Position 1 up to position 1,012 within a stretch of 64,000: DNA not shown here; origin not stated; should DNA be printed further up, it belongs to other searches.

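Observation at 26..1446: PAAR-like domain fused to SleB/CwlJ-type peptidoglycan hydrolase, with translationally coupled secreted partner: candidate antibacterial toxin-immunity pair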

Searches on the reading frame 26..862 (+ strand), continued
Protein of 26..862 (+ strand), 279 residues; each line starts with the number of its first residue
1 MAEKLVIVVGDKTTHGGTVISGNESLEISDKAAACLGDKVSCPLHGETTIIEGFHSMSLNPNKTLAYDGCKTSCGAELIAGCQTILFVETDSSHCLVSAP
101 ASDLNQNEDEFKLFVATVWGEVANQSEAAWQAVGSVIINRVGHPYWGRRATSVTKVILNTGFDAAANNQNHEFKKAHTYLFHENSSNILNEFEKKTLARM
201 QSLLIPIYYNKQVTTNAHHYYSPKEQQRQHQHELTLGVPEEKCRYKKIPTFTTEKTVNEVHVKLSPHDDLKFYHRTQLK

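Call 46: search_protein_families(library=pfam, proteins=[L011:9833-10582:+, L011:10582-11211:+, L011:11609-12091:+, L011:12211-12825:+, L011:12906-15254:+, L011:15684-16502:+, L011:16502-16924:+, L011:4287-7664:+, L011:8094-8741:-, L011:8886-9290:-], max_evalue=0.01)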
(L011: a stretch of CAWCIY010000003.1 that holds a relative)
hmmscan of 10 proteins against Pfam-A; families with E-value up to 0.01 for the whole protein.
L011:9833-10582:+ (250 aa): 1 family
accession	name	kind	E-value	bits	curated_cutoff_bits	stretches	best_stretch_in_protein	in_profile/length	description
PF07486.17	Hydrolase_2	-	0.0034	18.4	27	1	85-164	8-85/100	Cell Wall Hydrolase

L011:10582-11211:+ (210 aa): 0 families

L011:11609-12091:+ (161 aa): 1 family
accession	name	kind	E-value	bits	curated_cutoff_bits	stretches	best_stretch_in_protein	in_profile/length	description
PF07486.17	Hydrolase_2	-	0.0046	18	27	0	36-74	8-45/100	Cell Wall Hydrolase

L011:12211-12825:+ (205 aa): 0 families

L011:12906-15254:+ (783 aa): 2 families
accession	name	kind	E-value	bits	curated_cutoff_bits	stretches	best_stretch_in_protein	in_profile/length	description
PF12937.12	F-box-like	-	3.7e-08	33.4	24.3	0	35-69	3-37/47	F-box-like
PF00646.38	F-box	-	1.2e-05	25.5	20.5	0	347-380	4-37/43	F-box domain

L011:15684-16502:+ (273 aa): 4 families
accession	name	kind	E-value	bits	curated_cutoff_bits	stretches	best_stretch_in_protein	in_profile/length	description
PF12833.13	HTH_18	-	2e-15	57.2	33.6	1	194-262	2-71/80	Helix-turn-helix domain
PF02311.25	AraC_binding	-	2.1e-07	31.2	21.1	1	38-117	10-91/135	AraC-like ligand binding domain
PF00165.29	HTH_AraC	-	2.1e-06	28.1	26.6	1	189-216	10-37/42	Bacterial regulatory helix-turn-helix proteins, AraC family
PF07883.17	Cupin_2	-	2.1e-05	24.5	27.2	1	37-94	5-61/70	Cupin domain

L011:16502-16924:+ (141 aa): 1 family
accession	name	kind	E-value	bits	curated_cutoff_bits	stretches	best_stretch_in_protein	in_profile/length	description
PF02660.20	G3P_acyltransf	-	0.007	16.9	24.1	1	39-135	62-156/164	Glycerol-3-phosphate acyltransferase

L011:4287-7664:+ (1126 aa): 2 families
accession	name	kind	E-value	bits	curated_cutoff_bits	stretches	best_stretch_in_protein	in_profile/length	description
PF13516.12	LRR_6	-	1.4e-08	34.6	23.4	1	846-868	2-24/24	Leucine Rich repeat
PF12799.13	LRR_4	-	0.00011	22.8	27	0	827-861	8-38/44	Leucine Rich repeats (2 copies)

L011:8094-8741:- (215 aa): 2 families
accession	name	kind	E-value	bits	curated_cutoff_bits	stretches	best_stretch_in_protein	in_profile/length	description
PF03050.20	DDE_Tnp_IS66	-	1.3e-27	97.4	23.1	1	43-161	163-283/284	Transposase IS66 family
PF13817.11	DDE_Tnp_IS66_C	-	6.8e-09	36.2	30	1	168-200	1-34/39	IS66 C-terminal element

L011:8886-9290:- (134 aa): 1 family
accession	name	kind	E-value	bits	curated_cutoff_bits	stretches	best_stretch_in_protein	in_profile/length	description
PF13007.12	LZ_Tnp_IS66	-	6e-08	33.7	22.9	1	74-120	1-44/71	Transposase C of IS166 homeodomain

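Call 63: find_related_loci(query=A1, collection=metagenome_contigs, flank=10000)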
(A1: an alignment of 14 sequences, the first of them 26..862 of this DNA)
Query A1 (279 aa) in metagenome_contigs; peptide patterns used: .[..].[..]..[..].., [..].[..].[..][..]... (x = any residue, [..] = any of these).
89 stretches matched a pattern; 15 encode a relative of the query (tblastn E <= 1e-3); 15 distinct loci.
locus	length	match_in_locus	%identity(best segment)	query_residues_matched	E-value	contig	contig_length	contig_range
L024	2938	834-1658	47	1-274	1e-69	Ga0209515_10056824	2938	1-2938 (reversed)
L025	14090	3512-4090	53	2-180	8e-55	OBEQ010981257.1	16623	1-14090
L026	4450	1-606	40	74-274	3e-31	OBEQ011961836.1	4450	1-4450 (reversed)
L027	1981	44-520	45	108-273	8e-30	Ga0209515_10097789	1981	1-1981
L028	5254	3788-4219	38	83-231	4e-21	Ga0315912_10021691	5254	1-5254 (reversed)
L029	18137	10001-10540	32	87-274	2e-19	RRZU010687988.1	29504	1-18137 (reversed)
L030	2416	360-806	35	109-275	4e-19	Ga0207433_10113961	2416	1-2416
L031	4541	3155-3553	41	111-223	5e-18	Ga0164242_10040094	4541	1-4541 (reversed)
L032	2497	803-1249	37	106-224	1e-17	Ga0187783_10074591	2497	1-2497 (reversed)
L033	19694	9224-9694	37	110-273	7e-17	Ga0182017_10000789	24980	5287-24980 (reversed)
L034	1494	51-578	33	111-249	2e-13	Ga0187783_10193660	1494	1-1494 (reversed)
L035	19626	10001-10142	68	1-73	5e-13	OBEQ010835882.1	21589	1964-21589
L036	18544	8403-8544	68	1-73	5e-13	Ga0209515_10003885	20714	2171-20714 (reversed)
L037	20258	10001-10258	43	100-187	5e-11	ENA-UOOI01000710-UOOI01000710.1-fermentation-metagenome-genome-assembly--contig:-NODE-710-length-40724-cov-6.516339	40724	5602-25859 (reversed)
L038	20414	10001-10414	30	126-275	3e-10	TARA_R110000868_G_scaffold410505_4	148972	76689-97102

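Call 70: search_dna_similar(query=window:26-862:+, collection=plasmids, mode=protein, max_evalue=0.001, max_rows=25)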
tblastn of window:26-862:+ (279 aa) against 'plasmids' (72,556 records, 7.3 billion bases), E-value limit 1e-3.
Records with a match: 225; places in all: 410; records where one place covers at least 80% of the query: 0.
Best place of each record, by identity: <60% 225.
By first word of the organism name: Ralstonia 133; Burkholderia 29; Cronobacter 17; Rahnella 8; Acinetobacter 7; Klebsiella 7; Enterobacter 5; Cupriavidus 3; Paraburkholderia 3; Pseudomonas 3; and 7 more.
By predicted mobility (MOB-suite, as given by PLSDB): mobilizable 119; non-mobilizable 90; conjugative 16.
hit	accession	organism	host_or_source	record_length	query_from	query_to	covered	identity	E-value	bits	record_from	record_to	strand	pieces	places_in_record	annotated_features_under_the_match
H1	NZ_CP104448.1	Acinetobacter baumannii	Homo sapiens,sputum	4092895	7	111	38%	36.8%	1e-4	51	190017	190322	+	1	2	none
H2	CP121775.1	Burkholderia gladioli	-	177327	4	106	37%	37.2%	2e-4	50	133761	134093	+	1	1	record has no annotation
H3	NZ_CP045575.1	Burkholderia gladioli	Oryza sativa,Cell culture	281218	4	106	37%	37.2%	2e-4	50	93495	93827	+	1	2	PAAR domain-containing protein | hypothetical protein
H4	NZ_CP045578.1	Burkholderia gladioli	Oryza sativa,Cell culture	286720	4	106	37%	37.2%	2e-4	50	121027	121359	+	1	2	PAAR domain-containing protein | hypothetical protein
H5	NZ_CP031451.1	Burkholderia gladioli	Lagria villosa,Whole organism,Female ...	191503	4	106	37%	37.2%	9e-4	48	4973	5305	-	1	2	PAAR domain-containing protein | hypothetical protein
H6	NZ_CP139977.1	Janthinobacterium lividum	-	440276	3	108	38%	35.5%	1e-5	54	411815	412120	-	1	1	PAAR domain-containing protein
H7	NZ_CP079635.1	Klebsiella pneumoniae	Homo sapiens,Pus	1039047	3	81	28%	46.9%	1e-11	72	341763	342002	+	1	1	none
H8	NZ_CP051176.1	Ralstonia solanacearum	Whole organism,tomato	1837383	6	100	34%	38.4%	1e-4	50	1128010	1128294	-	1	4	none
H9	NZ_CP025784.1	Iodobacter fluviatilis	whole organism,Glacial lake sediment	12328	4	80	28%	46.8%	4e-7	58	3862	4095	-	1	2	PAAR domain-containing protein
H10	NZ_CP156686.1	Burkholderia stagnalis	Bacterial cells,soils collected in ...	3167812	6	80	27%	48.0%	6e-11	70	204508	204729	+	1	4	none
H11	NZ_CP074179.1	Enterobacter asburiae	lake water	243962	1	83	30%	42.4%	8e-9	64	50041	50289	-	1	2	PAAR domain-containing protein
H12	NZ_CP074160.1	Enterobacter sp. JBIWA005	lake water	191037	1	83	30%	42.4%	8e-9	64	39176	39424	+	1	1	PAAR domain-containing protein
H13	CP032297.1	Rahnella aquatilis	Sakura tree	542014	3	81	28%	44.4%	1e-10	69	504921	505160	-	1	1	PAAR domain-containing protein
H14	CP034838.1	Rahnella aquatilis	Food spoilage microflora,food/cold ...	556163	3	81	28%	44.4%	1e-10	69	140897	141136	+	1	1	PAAR domain-containing protein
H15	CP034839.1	Rahnella aquatilis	Food spoilage microflora,food/cold ...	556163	3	81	28%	44.4%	1e-10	69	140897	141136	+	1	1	PAAR domain-containing protein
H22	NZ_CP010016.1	Burkholderia thailandensis 34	-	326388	7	80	27%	47.3%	1e-8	63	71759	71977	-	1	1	PAAR domain-containing protein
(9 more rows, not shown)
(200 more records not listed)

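Call 80: find_encoding_contigs(protein=P0010, flank=10000, max_places=4)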
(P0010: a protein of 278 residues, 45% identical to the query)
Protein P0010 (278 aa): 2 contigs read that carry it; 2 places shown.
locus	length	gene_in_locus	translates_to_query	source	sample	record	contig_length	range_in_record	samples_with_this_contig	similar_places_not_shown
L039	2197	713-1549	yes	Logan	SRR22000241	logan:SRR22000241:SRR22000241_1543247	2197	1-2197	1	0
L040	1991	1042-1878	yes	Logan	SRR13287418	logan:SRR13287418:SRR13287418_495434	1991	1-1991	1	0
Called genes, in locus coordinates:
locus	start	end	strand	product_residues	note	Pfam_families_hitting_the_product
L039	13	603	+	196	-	-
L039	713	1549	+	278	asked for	PF05488:PAAR_motif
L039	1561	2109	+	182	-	-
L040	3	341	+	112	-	?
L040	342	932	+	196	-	-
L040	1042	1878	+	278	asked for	PF05488:PAAR_motif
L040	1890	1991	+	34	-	?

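Call 89: get_annotated_region(hit=H13, flank=6000)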
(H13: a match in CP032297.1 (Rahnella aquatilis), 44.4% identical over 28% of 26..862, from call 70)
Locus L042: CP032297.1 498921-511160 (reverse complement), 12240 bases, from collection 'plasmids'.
description: Rahnella aquatilis strain ZF7 plasmid pRAZF7, complete sequence
organism: Rahnella aquatilis (NCBI taxid 34038)
taxonomy: Bacteria; Pseudomonadota; Gammaproteobacteria; Enterobacterales; Yersiniaceae; Rahnella; Rahnella aquatilis
host: -; source: Sakura tree; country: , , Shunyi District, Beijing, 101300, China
typing (MOB-suite, as given by PLSDB): non-mobilizable; replicon rep_cluster_1067
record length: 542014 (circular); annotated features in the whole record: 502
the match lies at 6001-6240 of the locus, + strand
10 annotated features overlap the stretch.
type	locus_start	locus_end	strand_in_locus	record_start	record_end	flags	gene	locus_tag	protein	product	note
CDS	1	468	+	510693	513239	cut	-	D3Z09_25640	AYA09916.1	type VI secretion system tip protein VgrG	-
CDS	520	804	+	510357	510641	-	-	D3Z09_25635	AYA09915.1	hypothetical protein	-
CDS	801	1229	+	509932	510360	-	-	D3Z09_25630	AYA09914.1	hypothetical protein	-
CDS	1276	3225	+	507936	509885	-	-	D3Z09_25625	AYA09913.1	lipase family protein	-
CDS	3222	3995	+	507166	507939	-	-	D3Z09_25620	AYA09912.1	hypothetical protein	-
CDS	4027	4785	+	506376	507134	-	-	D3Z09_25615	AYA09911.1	hypothetical protein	-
CDS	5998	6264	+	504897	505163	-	-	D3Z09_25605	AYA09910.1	PAAR domain-containing protein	-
CDS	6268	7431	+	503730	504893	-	-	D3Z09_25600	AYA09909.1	type VI secretion protein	-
CDS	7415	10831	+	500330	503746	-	-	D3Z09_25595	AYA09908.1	type VI secretion protein VasK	-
CDS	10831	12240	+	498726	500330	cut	tssA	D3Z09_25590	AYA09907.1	type VI secretion system protein TssA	-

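Call 90: get_annotated_region(hit=H22, flank=6000)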
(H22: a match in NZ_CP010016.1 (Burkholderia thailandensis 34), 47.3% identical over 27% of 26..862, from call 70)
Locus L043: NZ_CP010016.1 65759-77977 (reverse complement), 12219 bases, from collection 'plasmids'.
description: Burkholderia thailandensis 34 plasmid unnamed, complete sequence
organism: Burkholderia thailandensis 34 (NCBI taxid 1249664)
taxonomy: Bacteria; Pseudomonadota; Betaproteobacteria; Burkholderiales; Burkholderiaceae; Burkholderia; Burkholderia thailandensis; Burkholderia thailandensis 34
host: -; source: -; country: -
typing (MOB-suite, as given by PLSDB): non-mobilizable; replicon rep_cluster_2012,rep_cluster_465
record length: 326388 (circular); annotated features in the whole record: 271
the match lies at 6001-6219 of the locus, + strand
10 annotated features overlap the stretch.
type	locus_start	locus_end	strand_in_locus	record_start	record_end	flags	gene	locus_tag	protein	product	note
CDS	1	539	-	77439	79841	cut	-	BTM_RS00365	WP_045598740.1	DUF2235 domain-containing protein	-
CDS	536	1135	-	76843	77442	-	-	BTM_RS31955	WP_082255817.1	DUF3304 domain-containing protein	-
CDS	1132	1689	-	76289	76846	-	-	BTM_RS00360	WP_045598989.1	DUF3304 domain-containing protein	-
CDS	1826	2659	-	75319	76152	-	-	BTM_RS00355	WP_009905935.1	DUF4123 domain-containing protein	-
CDS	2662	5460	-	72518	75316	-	-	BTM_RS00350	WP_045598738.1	type VI secretion system Vgr family protein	GO:0033103 - protein secretion by the type VI secretion system [Evidence IEA]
CDS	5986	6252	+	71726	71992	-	-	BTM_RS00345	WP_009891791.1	PAAR domain-containing protein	-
CDS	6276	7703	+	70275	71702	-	-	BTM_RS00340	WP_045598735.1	hypothetical protein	-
CDS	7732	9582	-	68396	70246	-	tssF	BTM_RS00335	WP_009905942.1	type VI secretion system baseplate subunit TssF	GO:0033103 - protein secretion by the type VI secretion system [Evidence IEA]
CDS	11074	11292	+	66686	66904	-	-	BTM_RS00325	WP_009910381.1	hypothetical protein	-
CDS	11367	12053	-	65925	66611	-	-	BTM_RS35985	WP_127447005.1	hypothetical protein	-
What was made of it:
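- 50..265 (+): PAAR domain (aa 9-80), the cone that caps a VgrG spike. The nearest annotated relatives (44-47% identity) are core PAARs inside T6SS clusters (calls 70, 89, 90).
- The PAAR domain's nearest annotated relatives lie inside T6SS clusters (calls 89, 90).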

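Call 94: search_protein_families(library=pfam, proteins=[P0013, P0016, P0017, L002:6884-7405:-, L002:7431-7952:-, L002:5016-6563:-, L009:2358-2840:+], max_evalue=0.01)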
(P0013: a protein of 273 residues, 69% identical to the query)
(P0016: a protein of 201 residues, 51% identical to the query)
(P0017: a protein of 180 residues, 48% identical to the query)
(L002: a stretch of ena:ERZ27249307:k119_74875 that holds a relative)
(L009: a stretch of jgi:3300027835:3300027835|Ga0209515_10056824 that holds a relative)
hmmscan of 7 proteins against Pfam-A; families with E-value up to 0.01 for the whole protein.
P0013 (273 aa): 1 family
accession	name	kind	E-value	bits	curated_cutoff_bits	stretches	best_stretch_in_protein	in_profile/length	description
PF05488.18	PAAR_motif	-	8.7e-17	61.6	27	1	10-79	2-69/70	PAAR motif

P0016 (201 aa): 1 family
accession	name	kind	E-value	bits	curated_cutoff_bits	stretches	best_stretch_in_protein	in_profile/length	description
PF05488.18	PAAR_motif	-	2.2e-26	92.3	27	1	10-80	1-69/70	PAAR motif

P0017 (180 aa): 1 family
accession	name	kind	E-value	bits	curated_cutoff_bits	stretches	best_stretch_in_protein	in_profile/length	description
PF05488.18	PAAR_motif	-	8e-23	80.9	27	1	9-80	2-70/70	PAAR motif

L002:6884-7405:- (173 aa): 0 families

L002:7431-7952:- (173 aa): 0 families

L002:5016-6563:- (515 aa): 0 families

L009:2358-2840:+ (161 aa): 0 families
